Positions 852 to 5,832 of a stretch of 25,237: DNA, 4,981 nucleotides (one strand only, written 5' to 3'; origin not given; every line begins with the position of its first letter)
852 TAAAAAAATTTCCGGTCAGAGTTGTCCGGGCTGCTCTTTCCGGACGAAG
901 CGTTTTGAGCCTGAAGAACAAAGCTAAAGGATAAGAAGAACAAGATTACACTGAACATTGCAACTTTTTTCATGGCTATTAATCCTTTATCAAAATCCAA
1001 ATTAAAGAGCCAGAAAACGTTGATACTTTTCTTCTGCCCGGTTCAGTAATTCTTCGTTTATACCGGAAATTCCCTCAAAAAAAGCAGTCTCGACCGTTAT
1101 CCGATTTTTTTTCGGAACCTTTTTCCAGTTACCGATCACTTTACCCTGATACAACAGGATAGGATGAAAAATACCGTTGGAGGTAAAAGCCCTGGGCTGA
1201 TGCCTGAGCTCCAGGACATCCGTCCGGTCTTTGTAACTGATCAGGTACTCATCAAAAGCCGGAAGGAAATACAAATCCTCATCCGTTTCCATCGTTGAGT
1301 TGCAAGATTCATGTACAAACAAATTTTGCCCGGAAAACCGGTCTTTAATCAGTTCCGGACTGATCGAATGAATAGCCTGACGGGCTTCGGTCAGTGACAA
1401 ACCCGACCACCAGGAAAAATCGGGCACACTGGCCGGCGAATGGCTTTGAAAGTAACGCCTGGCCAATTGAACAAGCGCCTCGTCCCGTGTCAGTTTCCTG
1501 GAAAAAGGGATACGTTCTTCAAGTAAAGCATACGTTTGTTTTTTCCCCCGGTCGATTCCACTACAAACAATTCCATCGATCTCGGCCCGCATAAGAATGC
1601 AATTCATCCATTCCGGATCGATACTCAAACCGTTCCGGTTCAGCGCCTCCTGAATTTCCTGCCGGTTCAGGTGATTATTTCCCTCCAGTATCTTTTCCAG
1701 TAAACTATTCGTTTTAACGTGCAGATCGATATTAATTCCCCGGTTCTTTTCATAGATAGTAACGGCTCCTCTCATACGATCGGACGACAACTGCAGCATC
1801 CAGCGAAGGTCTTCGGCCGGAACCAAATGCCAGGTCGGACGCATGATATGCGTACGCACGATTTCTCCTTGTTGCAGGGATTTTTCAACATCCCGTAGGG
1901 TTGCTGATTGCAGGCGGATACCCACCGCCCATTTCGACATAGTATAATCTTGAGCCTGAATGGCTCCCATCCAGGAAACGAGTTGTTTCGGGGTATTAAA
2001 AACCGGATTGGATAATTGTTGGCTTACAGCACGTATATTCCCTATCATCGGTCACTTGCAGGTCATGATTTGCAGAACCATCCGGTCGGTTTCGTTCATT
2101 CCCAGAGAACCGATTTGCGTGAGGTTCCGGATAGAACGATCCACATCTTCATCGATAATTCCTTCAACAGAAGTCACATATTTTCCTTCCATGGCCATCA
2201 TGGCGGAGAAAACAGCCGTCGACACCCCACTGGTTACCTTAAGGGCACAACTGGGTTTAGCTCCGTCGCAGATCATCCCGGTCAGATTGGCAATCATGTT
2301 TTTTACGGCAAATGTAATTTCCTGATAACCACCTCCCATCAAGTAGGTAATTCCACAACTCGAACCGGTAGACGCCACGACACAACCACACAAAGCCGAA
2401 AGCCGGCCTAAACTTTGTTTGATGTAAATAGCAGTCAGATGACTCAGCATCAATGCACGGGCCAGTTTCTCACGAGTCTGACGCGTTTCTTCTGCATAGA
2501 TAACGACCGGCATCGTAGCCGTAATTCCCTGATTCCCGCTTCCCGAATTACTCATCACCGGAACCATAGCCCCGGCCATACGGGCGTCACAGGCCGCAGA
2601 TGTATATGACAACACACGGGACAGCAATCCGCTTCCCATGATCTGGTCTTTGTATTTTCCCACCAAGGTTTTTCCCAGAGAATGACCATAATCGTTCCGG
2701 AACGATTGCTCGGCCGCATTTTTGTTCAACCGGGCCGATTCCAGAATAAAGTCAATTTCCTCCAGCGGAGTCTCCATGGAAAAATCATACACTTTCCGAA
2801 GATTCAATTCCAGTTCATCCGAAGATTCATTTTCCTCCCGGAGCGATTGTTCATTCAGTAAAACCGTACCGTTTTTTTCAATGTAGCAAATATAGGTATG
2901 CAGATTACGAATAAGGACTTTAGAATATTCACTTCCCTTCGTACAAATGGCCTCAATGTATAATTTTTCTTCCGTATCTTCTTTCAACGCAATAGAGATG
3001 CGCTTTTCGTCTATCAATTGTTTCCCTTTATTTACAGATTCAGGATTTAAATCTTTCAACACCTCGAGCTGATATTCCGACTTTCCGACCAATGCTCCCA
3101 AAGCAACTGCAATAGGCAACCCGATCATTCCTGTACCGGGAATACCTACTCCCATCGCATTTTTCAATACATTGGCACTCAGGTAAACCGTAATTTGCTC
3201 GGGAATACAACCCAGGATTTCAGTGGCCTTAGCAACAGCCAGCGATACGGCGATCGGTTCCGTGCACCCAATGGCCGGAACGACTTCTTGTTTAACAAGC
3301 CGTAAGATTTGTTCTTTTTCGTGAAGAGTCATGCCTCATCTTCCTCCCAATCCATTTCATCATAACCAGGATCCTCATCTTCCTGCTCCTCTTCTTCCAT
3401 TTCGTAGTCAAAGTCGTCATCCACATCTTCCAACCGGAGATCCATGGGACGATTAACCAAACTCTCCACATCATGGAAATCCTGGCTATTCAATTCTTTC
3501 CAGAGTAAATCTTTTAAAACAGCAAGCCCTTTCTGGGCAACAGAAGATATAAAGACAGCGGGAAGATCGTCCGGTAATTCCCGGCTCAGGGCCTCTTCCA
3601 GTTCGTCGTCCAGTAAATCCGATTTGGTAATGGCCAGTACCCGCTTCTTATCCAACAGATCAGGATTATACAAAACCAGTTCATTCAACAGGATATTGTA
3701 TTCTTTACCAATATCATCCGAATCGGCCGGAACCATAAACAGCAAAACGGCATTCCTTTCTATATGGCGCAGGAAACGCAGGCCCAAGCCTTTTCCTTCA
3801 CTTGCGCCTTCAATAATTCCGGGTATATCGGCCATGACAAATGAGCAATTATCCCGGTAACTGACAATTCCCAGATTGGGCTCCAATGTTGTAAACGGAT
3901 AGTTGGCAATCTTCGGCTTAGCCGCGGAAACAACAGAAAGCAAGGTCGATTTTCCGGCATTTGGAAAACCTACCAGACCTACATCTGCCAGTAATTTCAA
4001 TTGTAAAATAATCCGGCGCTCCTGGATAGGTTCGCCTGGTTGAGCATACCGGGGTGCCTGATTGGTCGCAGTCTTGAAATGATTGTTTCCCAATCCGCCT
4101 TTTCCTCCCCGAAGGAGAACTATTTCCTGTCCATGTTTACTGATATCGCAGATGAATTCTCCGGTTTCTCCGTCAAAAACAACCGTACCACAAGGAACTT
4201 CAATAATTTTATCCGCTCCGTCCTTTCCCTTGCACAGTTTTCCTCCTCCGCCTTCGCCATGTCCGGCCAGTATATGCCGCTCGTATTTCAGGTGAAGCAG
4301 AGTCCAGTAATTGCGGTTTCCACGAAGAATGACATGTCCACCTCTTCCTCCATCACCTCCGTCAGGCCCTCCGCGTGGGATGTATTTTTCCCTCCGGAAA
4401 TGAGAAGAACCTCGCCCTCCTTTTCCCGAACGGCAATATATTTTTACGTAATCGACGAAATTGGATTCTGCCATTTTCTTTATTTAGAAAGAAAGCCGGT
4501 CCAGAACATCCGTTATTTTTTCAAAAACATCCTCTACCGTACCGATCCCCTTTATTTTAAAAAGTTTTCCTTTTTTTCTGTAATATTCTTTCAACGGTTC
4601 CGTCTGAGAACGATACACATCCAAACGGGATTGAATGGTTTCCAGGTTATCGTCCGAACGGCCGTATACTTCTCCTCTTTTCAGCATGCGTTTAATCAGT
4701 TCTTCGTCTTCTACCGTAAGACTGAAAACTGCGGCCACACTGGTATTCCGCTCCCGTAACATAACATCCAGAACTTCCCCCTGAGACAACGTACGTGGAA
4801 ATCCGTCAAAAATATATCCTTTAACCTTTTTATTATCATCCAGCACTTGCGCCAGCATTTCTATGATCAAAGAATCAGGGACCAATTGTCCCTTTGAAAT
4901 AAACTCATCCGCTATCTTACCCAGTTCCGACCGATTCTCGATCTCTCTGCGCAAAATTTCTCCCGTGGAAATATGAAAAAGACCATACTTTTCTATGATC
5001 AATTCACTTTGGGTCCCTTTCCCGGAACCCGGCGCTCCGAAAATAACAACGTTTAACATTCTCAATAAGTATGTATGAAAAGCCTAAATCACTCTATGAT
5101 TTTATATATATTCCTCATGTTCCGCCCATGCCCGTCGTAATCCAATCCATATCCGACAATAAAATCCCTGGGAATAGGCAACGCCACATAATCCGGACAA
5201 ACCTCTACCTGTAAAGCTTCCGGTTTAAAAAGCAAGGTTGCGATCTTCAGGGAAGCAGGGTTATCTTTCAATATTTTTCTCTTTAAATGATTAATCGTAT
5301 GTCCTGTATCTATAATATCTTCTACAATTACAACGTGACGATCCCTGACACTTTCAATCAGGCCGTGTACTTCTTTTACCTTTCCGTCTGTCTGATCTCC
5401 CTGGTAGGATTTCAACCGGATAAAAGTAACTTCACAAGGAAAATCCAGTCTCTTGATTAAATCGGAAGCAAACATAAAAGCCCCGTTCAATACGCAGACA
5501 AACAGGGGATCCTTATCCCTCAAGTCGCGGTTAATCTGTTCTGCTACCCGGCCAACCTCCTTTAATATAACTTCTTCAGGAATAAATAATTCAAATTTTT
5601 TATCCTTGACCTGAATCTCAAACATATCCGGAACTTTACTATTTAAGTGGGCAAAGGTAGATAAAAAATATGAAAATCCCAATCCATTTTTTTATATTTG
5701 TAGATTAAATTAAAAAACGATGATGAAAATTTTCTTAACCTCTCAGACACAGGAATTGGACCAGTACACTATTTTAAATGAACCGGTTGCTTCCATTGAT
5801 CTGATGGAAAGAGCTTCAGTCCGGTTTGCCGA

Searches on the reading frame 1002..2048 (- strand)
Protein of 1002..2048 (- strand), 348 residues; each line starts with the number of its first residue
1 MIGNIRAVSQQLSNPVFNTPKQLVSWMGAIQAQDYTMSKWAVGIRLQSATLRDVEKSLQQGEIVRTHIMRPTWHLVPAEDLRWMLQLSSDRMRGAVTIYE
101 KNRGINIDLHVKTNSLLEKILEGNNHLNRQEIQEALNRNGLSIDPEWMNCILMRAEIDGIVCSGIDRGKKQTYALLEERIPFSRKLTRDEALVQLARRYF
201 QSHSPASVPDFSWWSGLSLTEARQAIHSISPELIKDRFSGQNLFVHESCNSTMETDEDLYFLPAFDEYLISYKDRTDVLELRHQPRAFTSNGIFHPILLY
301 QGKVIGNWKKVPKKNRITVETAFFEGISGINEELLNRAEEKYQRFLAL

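Call 66: search_protein_families(library=pfam, proteins=[window:1002-2048:-], max_evalue=0.001)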
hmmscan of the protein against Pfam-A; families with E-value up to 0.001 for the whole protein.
window:1002-2048:- (348 aa): 1 family
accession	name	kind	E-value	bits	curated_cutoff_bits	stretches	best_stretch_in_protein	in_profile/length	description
PF06224.18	AlkZ-like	-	2.8e-66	224.9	25.9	1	24-345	1-329/329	DNA glycosylase AlkZ-like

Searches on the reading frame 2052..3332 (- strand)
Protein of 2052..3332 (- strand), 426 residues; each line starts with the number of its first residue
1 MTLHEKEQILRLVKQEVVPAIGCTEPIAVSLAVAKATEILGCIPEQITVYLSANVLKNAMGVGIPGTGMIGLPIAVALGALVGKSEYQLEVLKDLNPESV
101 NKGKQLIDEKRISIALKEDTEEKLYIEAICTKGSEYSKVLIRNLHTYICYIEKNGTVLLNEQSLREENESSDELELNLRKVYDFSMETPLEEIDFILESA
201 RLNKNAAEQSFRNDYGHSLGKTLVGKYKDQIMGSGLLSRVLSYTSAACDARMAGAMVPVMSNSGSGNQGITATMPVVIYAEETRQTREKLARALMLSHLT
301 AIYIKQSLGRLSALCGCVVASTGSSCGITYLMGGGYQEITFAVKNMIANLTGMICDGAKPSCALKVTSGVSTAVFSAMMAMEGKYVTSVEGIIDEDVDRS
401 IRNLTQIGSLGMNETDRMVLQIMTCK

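Call 66: search_protein_families(library=pfam, proteins=[window:2052-3332:-], max_evalue=0.001)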
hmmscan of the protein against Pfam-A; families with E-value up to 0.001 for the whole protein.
window:2052-3332:- (426 aa): 1 family
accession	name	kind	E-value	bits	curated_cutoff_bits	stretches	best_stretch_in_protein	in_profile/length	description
PF03313.21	SDH_alpha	-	5.4e-71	239.7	26.4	1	87-421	2-260/260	Serine dehydratase alpha chain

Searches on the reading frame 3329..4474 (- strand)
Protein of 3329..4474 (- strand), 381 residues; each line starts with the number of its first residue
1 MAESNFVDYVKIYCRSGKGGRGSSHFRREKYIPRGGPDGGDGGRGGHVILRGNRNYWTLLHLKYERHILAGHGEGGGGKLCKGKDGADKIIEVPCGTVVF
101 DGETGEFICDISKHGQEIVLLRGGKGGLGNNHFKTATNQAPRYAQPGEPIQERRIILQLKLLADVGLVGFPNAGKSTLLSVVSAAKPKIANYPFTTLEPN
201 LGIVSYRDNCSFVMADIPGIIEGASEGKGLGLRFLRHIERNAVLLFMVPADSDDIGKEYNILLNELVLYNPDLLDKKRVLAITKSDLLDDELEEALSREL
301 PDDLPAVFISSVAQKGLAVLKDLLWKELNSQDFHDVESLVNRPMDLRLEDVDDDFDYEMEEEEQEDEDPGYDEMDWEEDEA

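Call 66: search_protein_families(library=pfam, proteins=[window:3329-4474:-], max_evalue=0.001)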
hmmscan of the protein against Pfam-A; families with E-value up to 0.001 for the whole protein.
window:3329-4474:- (381 aa): 3 families
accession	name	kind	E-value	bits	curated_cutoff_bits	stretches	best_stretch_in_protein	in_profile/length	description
PF01018.28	GTP1_OBG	-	1.3e-60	204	27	1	7-161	1-155/155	GTP1/OBG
PF01926.29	MMR_HSR1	-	1.2e-22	80.6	21.9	1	164-282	1-111/113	50S ribosome-binding GTPase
PF02421.24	FeoB_N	-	5.6e-10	39.4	27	1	165-313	3-143/156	Ferrous iron transport protein B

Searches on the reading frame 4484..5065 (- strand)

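Call 22: search_protein_families(library=pfam, proteins=[window:4484-5065:-], max_evalue=0.0001)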
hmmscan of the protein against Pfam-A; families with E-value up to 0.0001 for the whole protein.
window:4484-5065:- (193 aa): 4 families
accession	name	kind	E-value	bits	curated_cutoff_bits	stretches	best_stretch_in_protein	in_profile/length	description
PF00406.28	ADK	-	1.2e-50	172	26.8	1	8-166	1-150/151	Adenylate kinase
PF13207.12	AAA_17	-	5.1e-32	111.4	27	1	9-145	1-136/136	AAA domain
PF13238.12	AAA_18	-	7.9e-08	33.3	29.4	1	6-139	1-120/128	AAA domain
PF02223.23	Thymidylate_kin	-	3.7e-05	23.9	27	0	10-65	3-56/185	Thymidylate kinase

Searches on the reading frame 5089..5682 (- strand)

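Call 22: search_protein_families(library=pfam, proteins=[window:5089-5682:-], max_evalue=0.0001)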
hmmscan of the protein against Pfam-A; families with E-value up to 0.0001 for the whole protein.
window:5089-5682:- (197 aa): 1 family
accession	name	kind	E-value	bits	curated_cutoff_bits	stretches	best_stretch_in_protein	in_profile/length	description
PF00156.33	Pribosyltran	-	1.1e-28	99.9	26.3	1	39-182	11-157/158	Phosphoribosyl transferase domain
